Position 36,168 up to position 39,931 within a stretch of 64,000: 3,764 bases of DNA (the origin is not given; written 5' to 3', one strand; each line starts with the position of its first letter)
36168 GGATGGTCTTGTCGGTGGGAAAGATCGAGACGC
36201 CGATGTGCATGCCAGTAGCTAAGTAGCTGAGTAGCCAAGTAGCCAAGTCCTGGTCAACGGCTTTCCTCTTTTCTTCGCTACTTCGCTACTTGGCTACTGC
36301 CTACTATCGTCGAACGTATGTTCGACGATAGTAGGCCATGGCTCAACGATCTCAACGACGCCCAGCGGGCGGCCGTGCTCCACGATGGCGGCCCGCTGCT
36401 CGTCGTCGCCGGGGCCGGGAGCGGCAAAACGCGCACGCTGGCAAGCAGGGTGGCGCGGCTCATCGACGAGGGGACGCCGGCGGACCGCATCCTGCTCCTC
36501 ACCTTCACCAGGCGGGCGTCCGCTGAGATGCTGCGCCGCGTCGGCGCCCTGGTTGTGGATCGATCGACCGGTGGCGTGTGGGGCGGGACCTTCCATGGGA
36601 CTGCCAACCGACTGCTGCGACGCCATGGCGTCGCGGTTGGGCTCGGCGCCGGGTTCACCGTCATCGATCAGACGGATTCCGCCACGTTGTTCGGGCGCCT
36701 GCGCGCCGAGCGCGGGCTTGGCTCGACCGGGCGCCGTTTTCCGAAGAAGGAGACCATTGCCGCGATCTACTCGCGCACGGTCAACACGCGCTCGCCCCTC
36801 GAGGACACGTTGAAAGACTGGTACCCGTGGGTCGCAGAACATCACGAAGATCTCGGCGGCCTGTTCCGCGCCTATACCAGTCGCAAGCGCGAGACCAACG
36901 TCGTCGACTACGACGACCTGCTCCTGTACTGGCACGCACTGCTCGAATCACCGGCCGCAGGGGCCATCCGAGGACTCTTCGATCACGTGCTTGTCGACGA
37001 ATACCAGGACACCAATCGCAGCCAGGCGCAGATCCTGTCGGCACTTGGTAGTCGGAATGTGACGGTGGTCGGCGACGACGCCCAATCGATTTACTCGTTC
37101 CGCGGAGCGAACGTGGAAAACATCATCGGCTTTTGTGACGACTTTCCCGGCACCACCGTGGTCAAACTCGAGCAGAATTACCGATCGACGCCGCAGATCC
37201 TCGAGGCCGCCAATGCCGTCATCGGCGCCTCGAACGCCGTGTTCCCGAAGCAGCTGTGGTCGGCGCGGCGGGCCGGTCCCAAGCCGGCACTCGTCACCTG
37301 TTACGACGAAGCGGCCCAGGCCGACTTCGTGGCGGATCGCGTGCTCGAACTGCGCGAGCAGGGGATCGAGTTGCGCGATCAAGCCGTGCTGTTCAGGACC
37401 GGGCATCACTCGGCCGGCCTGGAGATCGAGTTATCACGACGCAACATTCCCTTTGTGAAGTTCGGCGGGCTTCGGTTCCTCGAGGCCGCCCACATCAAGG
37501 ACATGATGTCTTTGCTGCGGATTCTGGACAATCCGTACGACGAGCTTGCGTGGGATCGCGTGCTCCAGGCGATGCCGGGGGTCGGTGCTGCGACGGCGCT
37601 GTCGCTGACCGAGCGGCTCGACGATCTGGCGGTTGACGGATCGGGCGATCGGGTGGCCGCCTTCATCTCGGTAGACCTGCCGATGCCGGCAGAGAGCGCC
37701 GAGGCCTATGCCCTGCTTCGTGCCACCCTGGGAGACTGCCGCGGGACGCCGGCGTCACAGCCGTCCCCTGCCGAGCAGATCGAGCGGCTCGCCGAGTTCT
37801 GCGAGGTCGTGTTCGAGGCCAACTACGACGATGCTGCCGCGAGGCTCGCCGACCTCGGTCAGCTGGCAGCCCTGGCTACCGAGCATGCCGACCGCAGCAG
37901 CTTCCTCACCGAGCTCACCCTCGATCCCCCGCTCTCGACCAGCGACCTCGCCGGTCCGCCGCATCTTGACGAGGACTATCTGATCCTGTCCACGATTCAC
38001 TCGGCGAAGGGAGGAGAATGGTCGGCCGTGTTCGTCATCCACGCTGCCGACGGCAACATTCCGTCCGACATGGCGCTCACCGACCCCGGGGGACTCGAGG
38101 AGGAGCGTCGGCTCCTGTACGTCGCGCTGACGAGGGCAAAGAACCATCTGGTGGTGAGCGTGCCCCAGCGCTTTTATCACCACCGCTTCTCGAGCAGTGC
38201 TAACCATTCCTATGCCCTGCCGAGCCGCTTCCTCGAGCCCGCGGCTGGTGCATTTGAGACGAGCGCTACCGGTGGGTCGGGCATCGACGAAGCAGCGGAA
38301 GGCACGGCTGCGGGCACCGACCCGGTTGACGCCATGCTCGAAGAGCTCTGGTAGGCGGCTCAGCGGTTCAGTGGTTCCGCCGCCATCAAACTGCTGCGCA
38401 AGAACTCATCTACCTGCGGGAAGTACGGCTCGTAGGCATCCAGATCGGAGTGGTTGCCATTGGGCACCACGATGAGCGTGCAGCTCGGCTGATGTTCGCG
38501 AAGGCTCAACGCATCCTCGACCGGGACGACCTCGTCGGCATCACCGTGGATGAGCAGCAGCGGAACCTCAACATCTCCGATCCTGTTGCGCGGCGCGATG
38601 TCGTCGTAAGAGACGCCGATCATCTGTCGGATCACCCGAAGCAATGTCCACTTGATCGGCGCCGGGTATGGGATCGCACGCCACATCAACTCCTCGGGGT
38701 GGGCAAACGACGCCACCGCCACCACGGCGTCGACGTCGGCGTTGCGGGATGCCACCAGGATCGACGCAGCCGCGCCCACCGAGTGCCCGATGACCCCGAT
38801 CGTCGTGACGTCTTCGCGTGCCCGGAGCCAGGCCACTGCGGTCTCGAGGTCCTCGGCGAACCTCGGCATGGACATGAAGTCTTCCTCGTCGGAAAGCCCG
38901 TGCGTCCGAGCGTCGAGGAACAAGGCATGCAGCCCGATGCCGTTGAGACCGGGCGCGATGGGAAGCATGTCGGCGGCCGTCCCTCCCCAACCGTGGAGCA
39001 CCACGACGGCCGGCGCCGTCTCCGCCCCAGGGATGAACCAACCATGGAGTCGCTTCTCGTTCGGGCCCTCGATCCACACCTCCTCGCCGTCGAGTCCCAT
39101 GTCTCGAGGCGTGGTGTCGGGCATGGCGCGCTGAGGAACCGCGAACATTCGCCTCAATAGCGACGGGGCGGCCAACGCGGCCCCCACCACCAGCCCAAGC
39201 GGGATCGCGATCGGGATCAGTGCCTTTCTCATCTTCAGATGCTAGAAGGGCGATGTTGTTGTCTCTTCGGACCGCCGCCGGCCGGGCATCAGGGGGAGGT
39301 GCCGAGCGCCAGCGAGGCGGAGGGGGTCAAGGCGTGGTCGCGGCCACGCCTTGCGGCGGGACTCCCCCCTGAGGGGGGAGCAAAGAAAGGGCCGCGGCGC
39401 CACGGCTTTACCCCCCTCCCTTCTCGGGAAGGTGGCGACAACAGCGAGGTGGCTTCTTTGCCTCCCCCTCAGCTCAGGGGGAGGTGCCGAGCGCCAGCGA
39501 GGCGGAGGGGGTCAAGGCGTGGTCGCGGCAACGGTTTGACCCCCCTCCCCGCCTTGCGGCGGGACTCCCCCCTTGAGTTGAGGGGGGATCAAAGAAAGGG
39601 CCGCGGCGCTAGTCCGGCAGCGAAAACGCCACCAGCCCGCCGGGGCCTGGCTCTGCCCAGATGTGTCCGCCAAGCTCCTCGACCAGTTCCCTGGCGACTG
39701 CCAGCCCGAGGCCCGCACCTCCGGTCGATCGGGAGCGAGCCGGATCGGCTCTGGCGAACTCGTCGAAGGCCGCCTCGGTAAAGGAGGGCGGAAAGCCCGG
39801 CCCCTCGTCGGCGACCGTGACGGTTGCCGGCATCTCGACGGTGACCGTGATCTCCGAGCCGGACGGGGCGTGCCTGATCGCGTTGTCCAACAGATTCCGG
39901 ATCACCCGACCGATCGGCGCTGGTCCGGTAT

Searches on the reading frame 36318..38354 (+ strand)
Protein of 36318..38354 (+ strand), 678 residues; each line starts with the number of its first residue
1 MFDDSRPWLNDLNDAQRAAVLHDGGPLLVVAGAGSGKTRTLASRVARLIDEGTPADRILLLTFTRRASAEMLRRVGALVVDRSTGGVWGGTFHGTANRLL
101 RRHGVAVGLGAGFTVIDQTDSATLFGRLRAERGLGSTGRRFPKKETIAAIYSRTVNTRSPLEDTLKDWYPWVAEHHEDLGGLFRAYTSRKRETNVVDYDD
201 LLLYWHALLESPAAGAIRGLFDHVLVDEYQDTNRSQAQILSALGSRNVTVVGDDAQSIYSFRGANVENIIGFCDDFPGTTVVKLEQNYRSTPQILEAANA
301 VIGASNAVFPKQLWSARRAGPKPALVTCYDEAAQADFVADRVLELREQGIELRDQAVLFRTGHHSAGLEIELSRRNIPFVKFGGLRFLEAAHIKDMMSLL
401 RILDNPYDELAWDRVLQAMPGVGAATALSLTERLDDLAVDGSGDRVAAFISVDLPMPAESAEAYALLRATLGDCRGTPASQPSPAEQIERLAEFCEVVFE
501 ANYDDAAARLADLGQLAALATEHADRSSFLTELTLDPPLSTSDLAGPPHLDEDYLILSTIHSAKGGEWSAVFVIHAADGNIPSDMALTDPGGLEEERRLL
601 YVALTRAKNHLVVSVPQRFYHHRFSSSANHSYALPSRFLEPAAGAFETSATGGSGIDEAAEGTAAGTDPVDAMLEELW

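Call 44: find_homologous_proteins(query=window:36318-38354:+, max_evalue=1e-50)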
Query window:36318-38354:+ (678 aa): 8000 proteins with E <= 1e-50 among 8000 candidates; the best 120 are listed.
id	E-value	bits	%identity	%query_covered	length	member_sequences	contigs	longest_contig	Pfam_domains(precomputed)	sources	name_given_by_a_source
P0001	0.0e+0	1520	100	100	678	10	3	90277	PF13538.13,PF01443.25,PF13361.13,PF13245.13,PF00580.28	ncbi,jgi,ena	-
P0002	0.0e+0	1321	86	100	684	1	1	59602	PF13538.13,PF01443.25,PF13604.13,PF13361.13,PF13245.13,PF00580.28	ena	-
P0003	0.0e+0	1211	80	99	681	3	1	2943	PF13538.13,PF01443.25,PF13361.13,PF13245.13,PF00580.28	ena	-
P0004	0.0e+0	1208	79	100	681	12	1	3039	PF13538.13,PF13361.13,PF13245.13,PF00580.28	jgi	jgi:DNA helicase-2/ATP-dependent DNA helicase PcrA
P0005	0.0e+0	1205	79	99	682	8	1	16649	PF13538.13,PF01443.25,PF13361.13,PF13245.13,PF00580.28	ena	-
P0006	0.0e+0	1204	79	100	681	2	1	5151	PF13538.13,PF01443.25,PF13604.13,PF13361.13,PF13245.13,PF00580.28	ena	-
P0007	0.0e+0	1196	80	95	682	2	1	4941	PF13538.13,PF01443.25,PF13604.13,PF13361.13,PF13245.13,PF00580.28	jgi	jgi:DNA helicase-2/ATP-dependent DNA helicase PcrA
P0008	0.0e+0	1191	78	100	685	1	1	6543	PF13538.13,PF01443.25,PF13604.13,PF13361.13,PF13245.13,PF00580.28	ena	-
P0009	0.0e+0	1189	79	99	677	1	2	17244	PF13538.13,PF01443.25,PF13361.13,PF13245.13,PF00580.28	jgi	jgi:ATP-dependent DNA helicase UvrD/PcrA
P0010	0.0e+0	1185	78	100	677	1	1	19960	PF13538.13,PF01443.25,PF13604.13,PF13361.13,PF13245.13,PF00580.28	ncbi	-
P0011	0.0e+0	1182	77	100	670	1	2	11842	PF13538.13,PF01443.25,PF13604.13,PF13361.13,PF13245.13,PF00580.28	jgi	jgi:ATP-dependent DNA helicase UvrD/PcrA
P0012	0.0e+0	1097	77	93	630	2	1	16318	PF13538.13,PF01443.25,PF13361.13,PF13245.13,PF00580.28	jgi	jgi:DNA helicase-2/ATP-dependent DNA helicase PcrA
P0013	0.0e+0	1058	71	100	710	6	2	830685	PF13538.13,PF13604.13,PF13361.13,PF13245.13,PF00580.28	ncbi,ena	-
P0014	0.0e+0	1058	72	100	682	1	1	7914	PF13538.13,PF13604.13,PF13361.13,PF13245.13,PF00580.28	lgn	-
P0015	0.0e+0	1053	70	100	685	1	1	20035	PF13538.13,PF13604.13,PF13361.13,PF13245.13,PF00580.28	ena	-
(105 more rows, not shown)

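Call 45: find_encoding_contigs(protein=P0002, flank=10000, max_places=2)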
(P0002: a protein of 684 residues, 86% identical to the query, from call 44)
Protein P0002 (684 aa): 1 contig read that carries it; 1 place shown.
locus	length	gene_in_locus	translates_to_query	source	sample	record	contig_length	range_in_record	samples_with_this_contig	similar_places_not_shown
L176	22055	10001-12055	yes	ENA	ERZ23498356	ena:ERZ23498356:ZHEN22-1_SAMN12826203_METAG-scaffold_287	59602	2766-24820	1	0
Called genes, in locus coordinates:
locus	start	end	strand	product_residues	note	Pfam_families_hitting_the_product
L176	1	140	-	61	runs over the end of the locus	-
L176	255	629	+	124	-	PF05656:DUF805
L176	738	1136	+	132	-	-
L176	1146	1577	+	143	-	PF13380:CoA_binding_2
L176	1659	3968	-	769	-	PF02190:LON_substr_bdg, PF13191:AAA_16 (faint), PF00004:AAA, PF07728:AAA_5, PF22667:Lon_lid, PF05362:Lon_C, PF13541:ChlI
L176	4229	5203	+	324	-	PF02646:RmuC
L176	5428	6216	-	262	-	PF01209:Ubie_methyltran, PF06325:PrmA (weak), PF13489:Methyltransf_23, PF13847:Methyltransf_31, PF08241:Methyltransf_11, PF08242:Methyltransf_12, PF13649:Methyltransf_25, PF20922:Anamorsin_N (weak)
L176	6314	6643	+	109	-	PF01022:HTH_5, PF12840:HTH_20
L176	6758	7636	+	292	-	PF13145:Rotamase_2, PF13616:Rotamase_3, PF00639:Rotamase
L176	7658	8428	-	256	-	PF23023:Anti-Pycsar_Apyc1, PF00753:Lactamase_B (weak), PF12706:Lactamase_B_2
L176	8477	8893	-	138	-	PF00027:cNMP_binding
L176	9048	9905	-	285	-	PF00296:Bac_luciferase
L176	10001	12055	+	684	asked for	PF00580:UvrD-helicase, PF13245:AAA_19, PF13604:AAA_30 (faint), PF01443:Viral_helicase1 (faint), PF13361:UvrD_C, PF13538:UvrD_C_2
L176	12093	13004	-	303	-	PF01738:DLH, PF00561:Abhydrolase_1, PF12146:Hydrolase_4, PF12697:Abhydrolase_6, PF20434:BD-FAE (faint), PF00326:Peptidase_S9, PF12695:Abhydrolase_5 (faint)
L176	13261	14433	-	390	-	PF00672:HAMP, PF00512:HisKA, PF02518:HATPase_c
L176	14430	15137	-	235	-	PF00072:Response_reg, PF00486:Trans_reg_C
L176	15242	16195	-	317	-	PF10099:RskA_C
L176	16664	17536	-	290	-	PF00977:His_biosynth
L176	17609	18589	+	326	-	PF00296:Bac_luciferase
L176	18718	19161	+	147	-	PF00582:Usp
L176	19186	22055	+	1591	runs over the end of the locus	PF21075:GDH_ACT1, PF21073:GDH_HM1, PF21076:GDH_ACT2, PF21077:GDH_ACT3, PF21078:GDH_HM3, PF05088:Bac_GDH_CD, PF21074:GDH_C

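Call 46: find_encoding_contigs(protein=P0013, flank=10000, max_places=2)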
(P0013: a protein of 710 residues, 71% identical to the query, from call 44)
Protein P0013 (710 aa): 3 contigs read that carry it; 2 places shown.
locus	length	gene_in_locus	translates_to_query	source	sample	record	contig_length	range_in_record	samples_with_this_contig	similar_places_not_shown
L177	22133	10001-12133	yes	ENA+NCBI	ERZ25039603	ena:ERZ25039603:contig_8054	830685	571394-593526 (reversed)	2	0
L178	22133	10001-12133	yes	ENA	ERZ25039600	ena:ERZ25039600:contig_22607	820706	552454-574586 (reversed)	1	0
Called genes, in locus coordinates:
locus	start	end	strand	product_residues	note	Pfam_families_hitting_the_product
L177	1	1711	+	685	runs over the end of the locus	PF02922:CBM_48, PF00128:Alpha-amylase, PF21331:Isoamylase_C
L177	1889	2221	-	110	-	-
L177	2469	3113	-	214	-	PF00072:Response_reg, PF00196:GerE, PF08281:Sigma70_r4_2 (weak)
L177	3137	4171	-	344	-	PF02518:HATPase_c (weak)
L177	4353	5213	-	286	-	PF00296:Bac_luciferase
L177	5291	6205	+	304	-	PF00296:Bac_luciferase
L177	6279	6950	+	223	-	PF20334:DUF6629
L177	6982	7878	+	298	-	PF00892:EamA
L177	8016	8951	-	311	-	PF00892:EamA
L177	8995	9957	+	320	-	-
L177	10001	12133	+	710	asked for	PF00580:UvrD-helicase, PF13245:AAA_19, PF13604:AAA_30 (faint), PF13361:UvrD_C, PF13538:UvrD_C_2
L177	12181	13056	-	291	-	PF05448:AXE1 (faint), PF02129:Peptidase_S15 (faint), PF01738:DLH, PF12740:PETase (faint), PF00561:Abhydrolase_1, PF12146:Hydrolase_4, PF03959:FSH1 (weak), PF00326:Peptidase_S9 (weak), +1 more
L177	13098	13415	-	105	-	PF05437:AzlD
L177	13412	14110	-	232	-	PF03591:AzlC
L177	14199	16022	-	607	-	PF00009:GTP_EFTU, PF01926:MMR_HSR1 (weak), PF22042:EF-G_D2 (faint), PF03144:GTP_EFTU_D2, PF00679:EFG_C, PF21018:BipA_C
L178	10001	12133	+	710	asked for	PF00580:UvrD-helicase, PF13245:AAA_19, PF13604:AAA_30 (faint), PF13361:UvrD_C, PF13538:UvrD_C_2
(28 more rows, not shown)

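Call 47: find_encoding_contigs(protein=P0010, flank=10000, max_places=2)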
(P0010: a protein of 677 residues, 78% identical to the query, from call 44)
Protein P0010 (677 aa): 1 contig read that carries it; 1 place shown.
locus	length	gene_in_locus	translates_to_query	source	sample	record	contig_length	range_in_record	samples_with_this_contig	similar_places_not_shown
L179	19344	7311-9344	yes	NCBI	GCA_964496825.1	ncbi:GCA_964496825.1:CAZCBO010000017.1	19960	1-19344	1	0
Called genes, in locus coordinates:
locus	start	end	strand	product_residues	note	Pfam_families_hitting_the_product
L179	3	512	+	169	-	?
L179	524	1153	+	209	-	PF04402:SIMPL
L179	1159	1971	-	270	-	PF23023:Anti-Pycsar_Apyc1, PF12706:Lactamase_B_2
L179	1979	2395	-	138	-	PF00027:cNMP_binding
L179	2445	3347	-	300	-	PF00296:Bac_luciferase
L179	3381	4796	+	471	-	PF09587:PGA_cap, PF13517:FG-GAP_3 (faint)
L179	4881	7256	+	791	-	PF11369:DUF3160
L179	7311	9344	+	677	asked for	PF00580:UvrD-helicase, PF13245:AAA_19, PF13604:AAA_30 (faint), PF01443:Viral_helicase1 (faint), PF13361:UvrD_C, PF13538:UvrD_C_2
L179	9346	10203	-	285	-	PF01738:DLH, PF02129:Peptidase_S15 (weak), PF12146:Hydrolase_4, PF12740:PETase (faint), PF00561:Abhydrolase_1, PF00326:Peptidase_S9 (weak)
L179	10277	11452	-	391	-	PF00672:HAMP, PF00512:HisKA, PF02518:HATPase_c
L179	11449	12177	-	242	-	PF00072:Response_reg, PF00486:Trans_reg_C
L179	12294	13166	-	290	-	PF00977:His_biosynth, PF01207:Dus (faint)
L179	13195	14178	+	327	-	PF00296:Bac_luciferase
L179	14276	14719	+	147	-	PF00582:Usp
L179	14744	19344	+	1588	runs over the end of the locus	PF21075:GDH_ACT1, PF21073:GDH_HM1, PF21076:GDH_ACT2, PF21077:GDH_ACT3, PF21078:GDH_HM3, PF05088:Bac_GDH_CD, PF21074:GDH_C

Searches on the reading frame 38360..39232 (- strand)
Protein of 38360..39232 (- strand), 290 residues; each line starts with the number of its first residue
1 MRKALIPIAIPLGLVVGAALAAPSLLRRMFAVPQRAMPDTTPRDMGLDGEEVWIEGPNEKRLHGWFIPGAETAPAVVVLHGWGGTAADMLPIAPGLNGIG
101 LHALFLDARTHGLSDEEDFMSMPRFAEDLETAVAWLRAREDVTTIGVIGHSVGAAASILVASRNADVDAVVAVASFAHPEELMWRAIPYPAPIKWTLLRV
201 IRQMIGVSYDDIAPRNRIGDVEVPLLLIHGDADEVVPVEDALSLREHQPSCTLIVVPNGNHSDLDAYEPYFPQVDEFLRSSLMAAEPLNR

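Call 15: search_protein_families(library=pfam, proteins=[window:38360-39232:-], max_evalue=0.01)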
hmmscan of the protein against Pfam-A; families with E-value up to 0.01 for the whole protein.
window:38360-39232:- (290 aa): 13 families
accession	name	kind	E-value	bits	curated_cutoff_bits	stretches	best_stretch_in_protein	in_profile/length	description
PF12146.15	Hydrolase_4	-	1.1e-20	74.5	27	2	73-203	4-136/239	Serine aminopeptidase, S33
PF00561.26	Abhydrolase_1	-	1.7e-14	54.5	25.8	2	74-183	1-108/245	alpha/beta hydrolase fold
PF01738.24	DLH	-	3.6e-09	37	21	1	69-246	9-167/217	Dienelactone hydrolase family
PF00326.27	Peptidase_S9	-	9.4e-07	29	22.6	1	127-261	46-187/213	Prolyl oligopeptidase family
PF20434.5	BD-FAE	-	2.9e-06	27.4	26.8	0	211-246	178-213/215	BD-FAE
PF12695.13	Abhydrolase_5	-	2.3e-05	24.7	27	0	137-183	51-97/164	Alpha/beta hydrolase family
PF02129.25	Peptidase_S15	-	2.9e-05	24.3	23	1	72-178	18-131/262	X-Pro dipeptidyl-peptidase (S15 family)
PF03959.19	FSH1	-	8.9e-05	22.7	21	1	121-254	81-193/211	Serine hydrolase (FSH1)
PF08840.17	BAAT_C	-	0.00018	22.1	20.9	1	130-175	7-54/210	BAAT / Acyl-CoA thioester hydrolase C terminal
PF12740.14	PETase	-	0.00023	21.1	28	0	131-189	113-169/263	PET hydrolase-like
PF01764.32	Lipase_3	-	0.0015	18.9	22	1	98-179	31-103/140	Lipase (class 3)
PF06821.19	Ser_hydrolase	-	0.0023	18.3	22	0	143-217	55-133/172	Serine hydrolase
PF00756.26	Esterase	-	0.0028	17.9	22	0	135-186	105-159/251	Putative esterase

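Call 16: find_encoding_contigs(protein=window:38360-39232:-, flank=10000, max_places=6)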
Protein window:38360-39232:- (290 aa): 9 contigs read that carry it; 6 places shown.
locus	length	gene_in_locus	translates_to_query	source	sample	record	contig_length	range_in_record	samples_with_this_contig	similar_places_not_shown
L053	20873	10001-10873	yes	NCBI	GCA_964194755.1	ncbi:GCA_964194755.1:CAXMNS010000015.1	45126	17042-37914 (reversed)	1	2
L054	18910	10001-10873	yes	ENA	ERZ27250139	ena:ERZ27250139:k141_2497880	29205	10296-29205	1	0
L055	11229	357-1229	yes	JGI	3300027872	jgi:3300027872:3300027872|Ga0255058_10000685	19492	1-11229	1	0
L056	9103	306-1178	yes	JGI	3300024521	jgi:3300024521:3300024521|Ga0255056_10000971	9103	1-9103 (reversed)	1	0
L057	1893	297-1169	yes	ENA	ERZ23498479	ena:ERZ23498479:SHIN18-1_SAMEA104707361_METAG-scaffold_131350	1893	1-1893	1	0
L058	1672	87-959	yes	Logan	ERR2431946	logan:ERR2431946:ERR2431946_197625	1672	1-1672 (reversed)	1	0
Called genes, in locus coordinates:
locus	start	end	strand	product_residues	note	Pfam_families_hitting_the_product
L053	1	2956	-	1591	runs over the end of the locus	PF21075:GDH_ACT1, PF21073:GDH_HM1, PF21076:GDH_ACT2, PF21077:GDH_ACT3, PF21078:GDH_HM3, PF05088:Bac_GDH_CD, PF21074:GDH_C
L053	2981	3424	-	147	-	PF00582:Usp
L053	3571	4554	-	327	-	PF00296:Bac_luciferase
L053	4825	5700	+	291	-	PF00977:His_biosynth, PF01207:Dus (faint)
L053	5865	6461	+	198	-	PF01209:Ubie_methyltran, PF08241:Methyltransf_11, PF08242:Methyltransf_12, PF13649:Methyltransf_25, PF13847:Methyltransf_31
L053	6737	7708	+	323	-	PF10099:RskA_C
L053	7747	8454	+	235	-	PF00072:Response_reg, PF00486:Trans_reg_C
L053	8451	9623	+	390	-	PF00672:HAMP, PF00512:HisKA, PF02518:HATPase_c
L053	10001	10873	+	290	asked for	PF01738:DLH, PF12146:Hydrolase_4, PF20434:BD-FAE (faint), PF00561:Abhydrolase_1, PF00326:Peptidase_S9 (weak), PF12695:Abhydrolase_5 (faint)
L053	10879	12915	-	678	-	PF00580:UvrD-helicase, PF13245:AAA_19, PF01443:Viral_helicase1 (faint), PF13361:UvrD_C, PF13538:UvrD_C_2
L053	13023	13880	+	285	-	PF00296:Bac_luciferase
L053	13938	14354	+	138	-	PF00027:cNMP_binding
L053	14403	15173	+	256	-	PF23023:Anti-Pycsar_Apyc1, PF12706:Lactamase_B_2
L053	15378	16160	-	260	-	PF13622:4HBT_3, PF20789:4HBT_3C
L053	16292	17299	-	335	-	PF13145:Rotamase_2 (weak), PF13616:Rotamase_3, PF00639:Rotamase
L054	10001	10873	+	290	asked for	PF01738:DLH, PF12146:Hydrolase_4, PF20434:BD-FAE (faint), PF00561:Abhydrolase_1, PF00326:Peptidase_S9 (weak), PF12695:Abhydrolase_5 (faint)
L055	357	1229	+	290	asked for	PF01738:DLH, PF12146:Hydrolase_4, PF20434:BD-FAE (faint), PF00561:Abhydrolase_1, PF00326:Peptidase_S9 (weak), PF12695:Abhydrolase_5 (faint)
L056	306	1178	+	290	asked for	PF01738:DLH, PF12146:Hydrolase_4, PF20434:BD-FAE (faint), PF00561:Abhydrolase_1, PF00326:Peptidase_S9 (weak), PF12695:Abhydrolase_5 (faint)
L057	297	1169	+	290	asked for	PF01738:DLH, PF12146:Hydrolase_4, PF20434:BD-FAE (faint), PF00561:Abhydrolase_1, PF00326:Peptidase_S9 (weak), PF12695:Abhydrolase_5 (faint)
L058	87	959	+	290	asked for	PF01738:DLH, PF12146:Hydrolase_4, PF20434:BD-FAE (faint), PF00561:Abhydrolase_1, PF00326:Peptidase_S9 (weak), PF12695:Abhydrolase_5 (faint)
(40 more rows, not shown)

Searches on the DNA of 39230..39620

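Call 19: search_rna_families(source=window, start=39230, end=39620, threshold=evalue, max_evalue=10, show_alignments=2)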
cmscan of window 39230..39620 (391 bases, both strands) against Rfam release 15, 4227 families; matches with E-value up to 10: 29.
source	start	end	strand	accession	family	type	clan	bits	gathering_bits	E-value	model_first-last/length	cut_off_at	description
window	39461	39588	+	RF04119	MIR1858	Gene; miRNA;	-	31.2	137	0.0016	1-197/197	no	MIR1858 microRNA precursor family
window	39457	39594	-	RF04119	MIR1858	Gene; miRNA;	-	25.6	137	0.028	1-197/197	no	MIR1858 microRNA precursor family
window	39459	39592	-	RF02000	MIR1846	Gene; miRNA;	-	23.9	77.5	0.022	1-110/110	no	MIR1846 microRNA precursor family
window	39491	39562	+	RF00942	mir-1224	Gene; miRNA;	-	23.1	105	0.074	1-86/86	no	mir-1224 microRNA precursor family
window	39491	39562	+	RF02007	mir-1237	Gene; miRNA;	-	22.5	65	0.57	1-102/102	no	mir-1237 microRNA precursor family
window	39453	39597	-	RF04159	MIR1437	Gene; miRNA;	-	22.1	168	0.14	1-192/192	no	MIR1437 microRNA precursor family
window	39503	39553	+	RF03397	mir-1234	Gene; miRNA;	-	20.5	70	0.58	1-57/57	no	mir-1234 microRNA precursor family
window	39493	39560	+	RF03383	mir-1976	Gene; miRNA;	-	19.6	71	0.19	1-52/52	no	mir-1976 microRNA precursor family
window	39488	39564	-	RF00772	mir-328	Gene; miRNA;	-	19.1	70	0.96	1-75/75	no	mir-328 microRNA precursor family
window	39448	39520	-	RF00094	HDV_ribozyme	Gene; ribozyme;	-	19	50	1.8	1-89/89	no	Hepatitis delta virus ribozyme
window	39498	39556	+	RF03101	RAGATH-31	Gene; sRNA;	-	18.7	71.8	0.53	1-54/54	no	RAGATH-31 RNA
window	39406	39437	-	RF03537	Flavi_TBFV_SL6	Cis-reg;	-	17.8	38.3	0.09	1-45/45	no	Tick-borne Flavivirus short stem-loop SL6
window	39473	39577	+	RF03878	mir-B6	Gene; miRNA;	-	17.8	89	9.1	1-83/83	no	mir-B6 microRNA precursor family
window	39368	39421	-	RF00772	mir-328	Gene; miRNA;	-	17.1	70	2.9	1-75/75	no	mir-328 microRNA precursor family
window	39493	39561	+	RF00802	mir-207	Gene; miRNA;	-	17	88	1.7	1-78/78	no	mir-207 microRNA precursor family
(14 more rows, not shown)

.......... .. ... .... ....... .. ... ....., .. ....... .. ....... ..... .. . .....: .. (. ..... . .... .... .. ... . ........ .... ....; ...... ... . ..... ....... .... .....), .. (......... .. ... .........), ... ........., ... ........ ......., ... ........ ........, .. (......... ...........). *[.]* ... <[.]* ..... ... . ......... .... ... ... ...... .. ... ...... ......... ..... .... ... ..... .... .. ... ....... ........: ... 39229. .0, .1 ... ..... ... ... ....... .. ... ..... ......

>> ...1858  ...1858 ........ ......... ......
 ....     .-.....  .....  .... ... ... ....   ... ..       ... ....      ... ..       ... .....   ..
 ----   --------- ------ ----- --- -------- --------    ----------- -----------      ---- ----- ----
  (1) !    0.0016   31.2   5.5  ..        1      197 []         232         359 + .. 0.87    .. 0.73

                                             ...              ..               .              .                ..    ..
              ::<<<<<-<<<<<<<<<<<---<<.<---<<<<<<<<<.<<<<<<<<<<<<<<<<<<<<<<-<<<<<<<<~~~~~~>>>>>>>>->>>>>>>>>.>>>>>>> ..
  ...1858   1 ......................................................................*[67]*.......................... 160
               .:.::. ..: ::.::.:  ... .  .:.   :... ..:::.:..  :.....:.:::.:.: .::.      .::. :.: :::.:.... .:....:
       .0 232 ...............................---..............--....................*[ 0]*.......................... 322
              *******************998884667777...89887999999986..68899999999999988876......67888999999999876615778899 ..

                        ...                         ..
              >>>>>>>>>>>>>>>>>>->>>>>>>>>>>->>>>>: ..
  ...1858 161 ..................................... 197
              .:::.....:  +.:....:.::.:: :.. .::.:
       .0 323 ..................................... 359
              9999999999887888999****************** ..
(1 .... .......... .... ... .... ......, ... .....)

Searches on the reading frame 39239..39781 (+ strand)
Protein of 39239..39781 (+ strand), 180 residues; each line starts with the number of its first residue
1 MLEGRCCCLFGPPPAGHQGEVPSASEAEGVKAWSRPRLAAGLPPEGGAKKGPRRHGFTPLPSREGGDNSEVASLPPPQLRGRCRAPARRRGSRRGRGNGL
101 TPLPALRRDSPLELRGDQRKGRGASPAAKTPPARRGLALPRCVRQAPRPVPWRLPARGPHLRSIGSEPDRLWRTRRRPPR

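Call 90: search_protein_families(library=pfam, proteins=[window:39239-39781:+], max_evalue=0.01)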
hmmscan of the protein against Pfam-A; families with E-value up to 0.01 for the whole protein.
window:39239-39781:+ (180 aa): 0 families
